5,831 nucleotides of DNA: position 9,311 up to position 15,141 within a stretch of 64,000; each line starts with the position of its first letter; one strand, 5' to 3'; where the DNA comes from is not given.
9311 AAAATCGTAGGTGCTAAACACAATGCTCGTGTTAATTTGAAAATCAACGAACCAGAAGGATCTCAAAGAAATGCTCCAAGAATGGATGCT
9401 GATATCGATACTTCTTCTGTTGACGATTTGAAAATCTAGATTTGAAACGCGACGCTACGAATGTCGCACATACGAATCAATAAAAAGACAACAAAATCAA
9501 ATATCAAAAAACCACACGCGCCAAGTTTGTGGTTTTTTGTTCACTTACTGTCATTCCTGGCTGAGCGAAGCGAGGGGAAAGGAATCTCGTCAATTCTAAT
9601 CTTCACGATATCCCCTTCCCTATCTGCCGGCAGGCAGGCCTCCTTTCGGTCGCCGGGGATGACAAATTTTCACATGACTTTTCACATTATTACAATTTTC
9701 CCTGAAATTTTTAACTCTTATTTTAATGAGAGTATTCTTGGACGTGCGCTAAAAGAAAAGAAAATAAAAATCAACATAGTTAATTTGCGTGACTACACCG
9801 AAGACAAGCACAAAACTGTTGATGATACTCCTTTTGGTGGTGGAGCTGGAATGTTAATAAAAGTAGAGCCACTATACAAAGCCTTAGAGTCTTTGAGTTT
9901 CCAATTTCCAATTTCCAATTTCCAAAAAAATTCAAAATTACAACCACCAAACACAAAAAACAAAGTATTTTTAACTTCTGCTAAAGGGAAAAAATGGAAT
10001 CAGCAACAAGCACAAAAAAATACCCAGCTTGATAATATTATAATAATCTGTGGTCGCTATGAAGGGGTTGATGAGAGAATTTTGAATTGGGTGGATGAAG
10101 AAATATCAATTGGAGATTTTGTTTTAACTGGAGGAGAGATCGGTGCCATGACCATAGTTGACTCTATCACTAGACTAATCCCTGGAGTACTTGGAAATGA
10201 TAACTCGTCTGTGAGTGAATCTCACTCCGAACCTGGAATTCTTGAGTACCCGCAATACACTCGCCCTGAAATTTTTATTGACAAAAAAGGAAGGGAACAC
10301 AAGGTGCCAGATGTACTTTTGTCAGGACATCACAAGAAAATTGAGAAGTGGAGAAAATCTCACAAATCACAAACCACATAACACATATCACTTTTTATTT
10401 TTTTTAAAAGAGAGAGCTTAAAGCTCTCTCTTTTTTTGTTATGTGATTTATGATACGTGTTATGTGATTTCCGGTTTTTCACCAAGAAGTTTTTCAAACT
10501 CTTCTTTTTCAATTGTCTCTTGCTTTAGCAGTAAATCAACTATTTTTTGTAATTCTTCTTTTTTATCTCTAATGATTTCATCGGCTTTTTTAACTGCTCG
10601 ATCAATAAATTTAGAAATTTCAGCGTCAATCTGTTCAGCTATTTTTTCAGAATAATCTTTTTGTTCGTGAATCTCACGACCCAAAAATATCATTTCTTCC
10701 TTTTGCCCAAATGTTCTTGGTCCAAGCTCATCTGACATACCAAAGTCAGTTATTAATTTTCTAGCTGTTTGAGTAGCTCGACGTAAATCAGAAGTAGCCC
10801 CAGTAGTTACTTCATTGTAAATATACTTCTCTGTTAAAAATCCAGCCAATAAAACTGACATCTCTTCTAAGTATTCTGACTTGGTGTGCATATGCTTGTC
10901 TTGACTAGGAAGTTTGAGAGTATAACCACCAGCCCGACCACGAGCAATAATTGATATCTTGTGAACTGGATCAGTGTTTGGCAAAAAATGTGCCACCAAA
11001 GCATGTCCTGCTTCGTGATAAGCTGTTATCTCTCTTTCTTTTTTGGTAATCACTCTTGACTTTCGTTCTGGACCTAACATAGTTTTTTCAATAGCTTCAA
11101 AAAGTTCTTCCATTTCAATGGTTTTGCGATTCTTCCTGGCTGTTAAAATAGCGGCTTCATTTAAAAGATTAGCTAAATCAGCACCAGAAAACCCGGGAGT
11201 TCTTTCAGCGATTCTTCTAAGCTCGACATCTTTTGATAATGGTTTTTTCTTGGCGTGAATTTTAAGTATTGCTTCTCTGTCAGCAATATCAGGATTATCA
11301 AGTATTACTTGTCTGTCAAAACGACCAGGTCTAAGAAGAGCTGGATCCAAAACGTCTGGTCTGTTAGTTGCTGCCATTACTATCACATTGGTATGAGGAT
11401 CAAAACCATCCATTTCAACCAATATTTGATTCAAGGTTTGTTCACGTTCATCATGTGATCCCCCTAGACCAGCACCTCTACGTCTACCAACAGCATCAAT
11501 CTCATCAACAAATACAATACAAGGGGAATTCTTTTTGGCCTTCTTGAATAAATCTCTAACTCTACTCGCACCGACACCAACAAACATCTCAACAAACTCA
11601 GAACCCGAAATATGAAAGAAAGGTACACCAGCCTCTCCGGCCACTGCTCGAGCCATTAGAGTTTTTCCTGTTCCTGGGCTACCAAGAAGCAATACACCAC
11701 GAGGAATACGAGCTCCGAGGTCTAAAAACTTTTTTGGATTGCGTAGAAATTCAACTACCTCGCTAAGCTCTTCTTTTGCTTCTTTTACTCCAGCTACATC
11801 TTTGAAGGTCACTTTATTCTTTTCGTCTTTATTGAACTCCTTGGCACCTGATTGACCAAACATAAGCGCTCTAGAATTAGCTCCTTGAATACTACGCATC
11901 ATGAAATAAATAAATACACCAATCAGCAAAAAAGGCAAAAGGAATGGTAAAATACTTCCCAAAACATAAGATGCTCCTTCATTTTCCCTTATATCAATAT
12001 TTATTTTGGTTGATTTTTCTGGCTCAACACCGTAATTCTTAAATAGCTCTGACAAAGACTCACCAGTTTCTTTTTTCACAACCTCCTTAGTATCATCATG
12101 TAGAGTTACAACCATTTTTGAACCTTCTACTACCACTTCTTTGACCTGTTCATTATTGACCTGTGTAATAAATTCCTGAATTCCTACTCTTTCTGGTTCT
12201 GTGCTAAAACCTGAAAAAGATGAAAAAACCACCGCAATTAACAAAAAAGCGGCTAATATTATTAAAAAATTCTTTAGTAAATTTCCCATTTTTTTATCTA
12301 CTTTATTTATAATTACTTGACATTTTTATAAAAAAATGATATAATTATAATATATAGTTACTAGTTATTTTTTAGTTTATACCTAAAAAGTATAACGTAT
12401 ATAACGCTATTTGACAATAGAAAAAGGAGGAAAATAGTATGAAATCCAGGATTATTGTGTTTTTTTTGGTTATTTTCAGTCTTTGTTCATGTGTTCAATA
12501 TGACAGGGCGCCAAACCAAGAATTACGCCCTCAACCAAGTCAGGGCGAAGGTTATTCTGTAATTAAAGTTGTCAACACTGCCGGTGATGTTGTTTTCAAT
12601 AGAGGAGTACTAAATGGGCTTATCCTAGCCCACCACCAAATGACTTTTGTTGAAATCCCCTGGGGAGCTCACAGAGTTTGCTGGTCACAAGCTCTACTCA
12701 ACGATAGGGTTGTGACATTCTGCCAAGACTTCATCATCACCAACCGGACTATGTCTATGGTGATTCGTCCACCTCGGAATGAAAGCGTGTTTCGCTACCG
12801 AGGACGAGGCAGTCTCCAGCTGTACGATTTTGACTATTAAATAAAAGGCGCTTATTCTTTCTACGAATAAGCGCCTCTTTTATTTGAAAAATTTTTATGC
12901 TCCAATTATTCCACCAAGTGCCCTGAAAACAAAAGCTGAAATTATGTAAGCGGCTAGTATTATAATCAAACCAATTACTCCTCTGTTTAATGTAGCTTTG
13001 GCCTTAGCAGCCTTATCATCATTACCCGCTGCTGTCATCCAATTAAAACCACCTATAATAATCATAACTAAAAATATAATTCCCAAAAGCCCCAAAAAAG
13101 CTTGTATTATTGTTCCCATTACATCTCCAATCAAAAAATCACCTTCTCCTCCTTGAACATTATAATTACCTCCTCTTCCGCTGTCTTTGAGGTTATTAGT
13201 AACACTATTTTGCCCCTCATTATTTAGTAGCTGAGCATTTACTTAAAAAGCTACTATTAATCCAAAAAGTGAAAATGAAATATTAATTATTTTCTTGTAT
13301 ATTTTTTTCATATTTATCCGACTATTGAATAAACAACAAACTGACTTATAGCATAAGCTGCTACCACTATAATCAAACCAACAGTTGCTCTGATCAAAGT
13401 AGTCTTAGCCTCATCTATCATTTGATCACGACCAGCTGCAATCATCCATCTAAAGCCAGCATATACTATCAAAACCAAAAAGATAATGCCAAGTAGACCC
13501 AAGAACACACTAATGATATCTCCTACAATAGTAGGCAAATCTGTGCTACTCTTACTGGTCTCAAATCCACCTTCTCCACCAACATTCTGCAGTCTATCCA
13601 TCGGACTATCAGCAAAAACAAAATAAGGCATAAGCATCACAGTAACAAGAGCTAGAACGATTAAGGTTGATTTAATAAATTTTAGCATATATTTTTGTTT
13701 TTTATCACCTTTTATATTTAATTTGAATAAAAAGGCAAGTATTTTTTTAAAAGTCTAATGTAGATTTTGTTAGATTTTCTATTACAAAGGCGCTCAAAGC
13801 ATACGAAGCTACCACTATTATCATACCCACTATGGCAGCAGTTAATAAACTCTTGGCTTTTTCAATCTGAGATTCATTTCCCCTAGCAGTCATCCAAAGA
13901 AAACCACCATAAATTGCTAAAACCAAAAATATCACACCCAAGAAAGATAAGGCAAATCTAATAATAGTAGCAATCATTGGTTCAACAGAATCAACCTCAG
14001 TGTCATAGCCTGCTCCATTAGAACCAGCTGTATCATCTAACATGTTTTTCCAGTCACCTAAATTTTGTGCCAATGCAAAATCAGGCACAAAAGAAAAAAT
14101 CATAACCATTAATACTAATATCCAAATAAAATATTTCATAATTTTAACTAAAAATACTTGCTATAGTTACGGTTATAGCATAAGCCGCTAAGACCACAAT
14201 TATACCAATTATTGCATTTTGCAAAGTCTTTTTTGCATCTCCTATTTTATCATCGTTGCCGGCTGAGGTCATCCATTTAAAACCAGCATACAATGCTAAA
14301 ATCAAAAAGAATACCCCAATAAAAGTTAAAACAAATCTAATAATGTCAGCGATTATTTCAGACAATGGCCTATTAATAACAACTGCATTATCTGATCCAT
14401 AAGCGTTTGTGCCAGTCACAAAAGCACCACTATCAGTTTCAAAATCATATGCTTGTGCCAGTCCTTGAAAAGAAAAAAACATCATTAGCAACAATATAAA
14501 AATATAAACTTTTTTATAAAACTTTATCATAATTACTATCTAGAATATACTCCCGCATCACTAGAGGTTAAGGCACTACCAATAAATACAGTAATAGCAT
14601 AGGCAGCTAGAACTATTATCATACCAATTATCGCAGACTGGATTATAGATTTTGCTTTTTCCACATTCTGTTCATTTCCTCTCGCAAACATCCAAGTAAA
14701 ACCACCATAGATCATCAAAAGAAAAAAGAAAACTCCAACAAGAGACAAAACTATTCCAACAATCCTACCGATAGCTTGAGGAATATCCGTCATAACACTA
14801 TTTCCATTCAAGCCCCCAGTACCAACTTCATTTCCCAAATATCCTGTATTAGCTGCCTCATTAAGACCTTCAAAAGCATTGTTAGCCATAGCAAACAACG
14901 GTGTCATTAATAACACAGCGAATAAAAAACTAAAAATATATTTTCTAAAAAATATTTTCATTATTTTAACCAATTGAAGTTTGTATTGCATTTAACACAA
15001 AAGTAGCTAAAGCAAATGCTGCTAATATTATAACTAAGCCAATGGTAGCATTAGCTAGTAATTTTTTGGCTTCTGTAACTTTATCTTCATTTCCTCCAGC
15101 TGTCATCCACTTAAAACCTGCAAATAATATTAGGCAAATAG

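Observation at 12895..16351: Tandem array of nine TrbC/VirB2-like pilin paralogues with no secretion machinery nearby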

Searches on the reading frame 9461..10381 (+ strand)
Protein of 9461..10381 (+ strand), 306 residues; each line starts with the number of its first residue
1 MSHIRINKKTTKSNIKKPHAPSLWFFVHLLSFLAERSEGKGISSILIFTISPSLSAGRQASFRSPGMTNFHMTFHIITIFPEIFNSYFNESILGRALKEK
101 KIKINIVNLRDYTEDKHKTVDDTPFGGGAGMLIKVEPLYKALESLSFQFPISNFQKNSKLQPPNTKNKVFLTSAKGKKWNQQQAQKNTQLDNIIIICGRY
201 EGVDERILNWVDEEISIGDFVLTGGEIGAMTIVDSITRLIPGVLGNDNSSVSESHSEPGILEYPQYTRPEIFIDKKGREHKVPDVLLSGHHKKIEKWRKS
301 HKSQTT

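Call 8: search_protein_families(library=pfam, proteins=[window:9461-10381:+], max_evalue=0.00001)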
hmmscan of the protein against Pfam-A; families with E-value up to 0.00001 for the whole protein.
window:9461-10381:+ (306 aa): 1 family
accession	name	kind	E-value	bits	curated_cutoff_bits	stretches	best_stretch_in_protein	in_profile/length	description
PF01746.26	tRNA_m1G_MT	-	9.2e-51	172.8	27.3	1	94-303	2-187/195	tRNA (Guanine-1)-methyltransferase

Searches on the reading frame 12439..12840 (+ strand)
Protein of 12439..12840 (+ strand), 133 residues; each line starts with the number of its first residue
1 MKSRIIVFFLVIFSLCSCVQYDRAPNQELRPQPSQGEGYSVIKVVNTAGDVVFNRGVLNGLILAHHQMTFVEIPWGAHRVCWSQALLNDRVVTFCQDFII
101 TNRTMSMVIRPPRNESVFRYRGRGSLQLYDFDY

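Call 10: search_protein_families(library=pfam, proteins=[window:12439-12840:+], max_evalue=0.00001)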
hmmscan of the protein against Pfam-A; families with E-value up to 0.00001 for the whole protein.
window:12439-12840:+ (133 aa): 0 families

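Call 27: search_protein_families(library=pfam, proteins=[window:12439-12840:+], max_evalue=0.05)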
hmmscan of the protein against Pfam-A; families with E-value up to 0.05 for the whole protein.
window:12439-12840:+ (133 aa): 1 family
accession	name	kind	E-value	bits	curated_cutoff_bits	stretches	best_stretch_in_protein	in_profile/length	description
PF06443.16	SEF14_adhesin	-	0.05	13.9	22.8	0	36-96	86-145/165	SEF14-like adhesin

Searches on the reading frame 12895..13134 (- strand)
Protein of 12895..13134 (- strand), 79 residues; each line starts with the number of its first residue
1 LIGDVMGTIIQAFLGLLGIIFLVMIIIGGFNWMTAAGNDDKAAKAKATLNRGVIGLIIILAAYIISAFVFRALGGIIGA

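Call 3: search_protein_families(library=pfam, proteins=[window:12895-13134:-], max_evalue=1)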
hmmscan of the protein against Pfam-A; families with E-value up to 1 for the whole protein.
window:12895-13134:- (79 aa): 5 families
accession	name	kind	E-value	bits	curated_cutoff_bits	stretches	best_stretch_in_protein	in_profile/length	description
PF18895.5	T4SS_pilin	-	3.8e-10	40.1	26.6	1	3-68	6-70/71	Type IV secretion system pilin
PF19607.4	DUF6112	-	0.016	15.5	25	1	6-61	16-66/88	Family of unknown function (DUF6112)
PF05987.18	DUF898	-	0.016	14.8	28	1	7-70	178-241/336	Bacterial protein of unknown function (DUF898)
PF05545.16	FixQ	-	0.017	15.5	29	1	8-41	4-37/49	Cbb3-type cytochrome oxidase component FixQ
PF08449.17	UAA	-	0.11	12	26.2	1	21-69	126-177/311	UAA transporter family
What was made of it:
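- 12895..13311 (-): c8, type-F pilin-family gene (138 codons) with an in-frame TAA at codon 23 (13243-13245). PF18895 40.1 bits on the downstream part (call 3).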

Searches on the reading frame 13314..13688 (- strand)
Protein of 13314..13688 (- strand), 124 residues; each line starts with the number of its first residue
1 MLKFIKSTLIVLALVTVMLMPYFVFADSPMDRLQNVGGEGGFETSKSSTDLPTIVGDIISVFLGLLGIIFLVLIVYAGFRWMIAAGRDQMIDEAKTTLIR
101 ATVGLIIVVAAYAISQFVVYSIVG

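Call 3: search_protein_families(library=pfam, proteins=[window:13314-13688:-], max_evalue=1)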
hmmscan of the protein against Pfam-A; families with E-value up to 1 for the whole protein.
window:13314-13688:- (124 aa): 3 families
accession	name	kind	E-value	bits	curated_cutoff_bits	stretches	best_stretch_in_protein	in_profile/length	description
PF18895.5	T4SS_pilin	-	2.6e-10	40.6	26.6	1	49-118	3-71/71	Type IV secretion system pilin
PF04290.18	DctQ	-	0.1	12.9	28.3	1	50-115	56-124/132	Tripartite ATP-independent periplasmic transporters, DctQ component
PF19297.4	QcrA_N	-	0.49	10.2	27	1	62-117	62-117/222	QcrA subunit N-terminal region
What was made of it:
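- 13314..13688 (-): c7, type-E pilin-family gene (124 aa). PF18895 40.6 bits (call 3).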

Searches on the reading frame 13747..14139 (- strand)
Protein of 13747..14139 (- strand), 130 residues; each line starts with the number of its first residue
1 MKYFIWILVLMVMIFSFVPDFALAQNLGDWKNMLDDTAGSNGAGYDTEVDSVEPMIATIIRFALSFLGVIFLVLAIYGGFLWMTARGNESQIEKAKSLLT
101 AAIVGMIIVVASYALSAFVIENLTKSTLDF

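Call 3: search_protein_families(library=pfam, proteins=[window:13747-14139:-], max_evalue=1)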
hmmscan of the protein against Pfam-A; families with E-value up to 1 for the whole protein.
window:13747-14139:- (130 aa): 8 families
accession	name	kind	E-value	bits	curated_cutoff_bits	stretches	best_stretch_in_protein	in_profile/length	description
PF18895.5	T4SS_pilin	-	1.7e-05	25.3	26.6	1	60-115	13-67/71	Type IV secretion system pilin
PF04956.18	TrbC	-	0.0022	18.6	27.9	1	5-116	11-96/98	TrbC/VIRB2 pilin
PF04973.17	NMN_transporter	-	0.0044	17.5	27.3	1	64-128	48-107/175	Nicotinamide mononucleotide transporter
PF05545.16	FixQ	-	0.028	14.8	29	1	59-98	5-44/49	Cbb3-type cytochrome oxidase component FixQ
PF11712.13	Vma12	-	0.049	14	25.5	1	46-122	65-132/137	Endoplasmic reticulum-based factor for assembly of V-ATPase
PF05569.17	Peptidase_M56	-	0.067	12.8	31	1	2-78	33-120/296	BlaR1 peptidase M56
PF16083.10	Phage_holin_3_3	-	0.071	13.7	28.4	1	69-111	1-48/78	LydA holin phage, holin superfamily III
PF04746.17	DUF575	-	0.099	13.4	25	0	52-96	5-49/101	Protein of unknown function (DUF575)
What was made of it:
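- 13747..14139 (-): c6, type-D pilin-family gene (130 aa). PF18895 25.3 bits, just under the 26.6 cut-off; PF04956 E 0.002 (call 3).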

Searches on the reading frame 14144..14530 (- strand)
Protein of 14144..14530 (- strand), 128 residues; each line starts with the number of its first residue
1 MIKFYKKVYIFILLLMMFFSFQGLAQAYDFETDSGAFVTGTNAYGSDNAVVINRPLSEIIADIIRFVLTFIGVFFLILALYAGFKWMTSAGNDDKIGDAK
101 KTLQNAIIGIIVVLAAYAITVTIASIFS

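Call 3: search_protein_families(library=pfam, proteins=[window:14144-14530:-], max_evalue=1)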
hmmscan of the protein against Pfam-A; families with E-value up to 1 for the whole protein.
window:14144-14530:- (128 aa): 8 families
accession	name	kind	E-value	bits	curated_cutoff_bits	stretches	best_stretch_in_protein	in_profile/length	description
PF18895.5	T4SS_pilin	-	4.7e-08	33.4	26.6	1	55-121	4-69/71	Type IV secretion system pilin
PF05296.19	TAS2R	-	0.0003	20.4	22.2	1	6-125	127-254/303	Taste receptor protein (TAS2R)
PF06157.16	DUF973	-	0.0059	16.2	26.4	1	26-123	35-121/309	Protein of unknown function (DUF973)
PF02322.20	Cyt_bd_oxida_II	-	0.1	12.4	35.6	1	23-120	121-208/302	Cytochrome bd terminal oxidase subunit II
PF05987.18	DUF898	-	0.18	11.3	28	1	23-124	146-242/336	Bacterial protein of unknown function (DUF898)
PF17310.7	DUF5357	-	0.19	10.8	25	1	56-119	39-97/322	Family of unknown function (DUF5357)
PF19606.4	DUF6111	-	0.75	10.6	24.1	0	63-92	1-30/87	Family of unknown function (DUF6111)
PF23987.1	Phage_holin_10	-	1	9.9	27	0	58-117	2-43/52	Bacteriophage holin Pam3 gp28 family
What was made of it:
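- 14144..14530 (-): c5, type-C pilin-family gene (128 aa). PF18895 33.4 bits (call 3).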

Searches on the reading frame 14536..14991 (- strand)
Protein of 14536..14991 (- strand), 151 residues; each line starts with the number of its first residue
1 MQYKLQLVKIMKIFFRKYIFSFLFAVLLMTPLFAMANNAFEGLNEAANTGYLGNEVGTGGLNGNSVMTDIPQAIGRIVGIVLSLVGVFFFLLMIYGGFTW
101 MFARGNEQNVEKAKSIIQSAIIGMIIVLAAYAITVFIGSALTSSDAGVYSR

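Call 3: search_protein_families(library=pfam, proteins=[window:14536-14991:-], max_evalue=1)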
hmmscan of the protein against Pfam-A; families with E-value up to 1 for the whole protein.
window:14536-14991:- (151 aa): 6 families
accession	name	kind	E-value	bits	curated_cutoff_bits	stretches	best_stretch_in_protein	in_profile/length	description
PF18895.5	T4SS_pilin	-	5.7e-09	36.4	26.6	1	70-137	5-71/71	Type IV secretion system pilin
PF04290.18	DctQ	-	0.00032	21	28.3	1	67-137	54-122/132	Tripartite ATP-independent periplasmic transporters, DctQ component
PF05545.16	FixQ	-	0.0021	18.4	29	1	84-117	12-45/49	Cbb3-type cytochrome oxidase component FixQ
PF01036.24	Bac_rhodopsin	-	0.023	14.6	24.6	1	77-143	125-187/224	Bacteriorhodopsin-like protein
PF13273.12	DUF4064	-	0.086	13.5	32.1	1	74-145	11-84/102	Protein of unknown function (DUF4064)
PF07884.19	VKOR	-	0.1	13.2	27.5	1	62-133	41-109/134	Vitamin K epoxide reductase family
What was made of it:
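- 14536..14991 (-): c4, type-B pilin-family gene (151 aa from the first ATG; more likely 141 aa starting at 14961, which removes the 26-nt overlap with c3). PF18895 36.4 bits (call 3).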
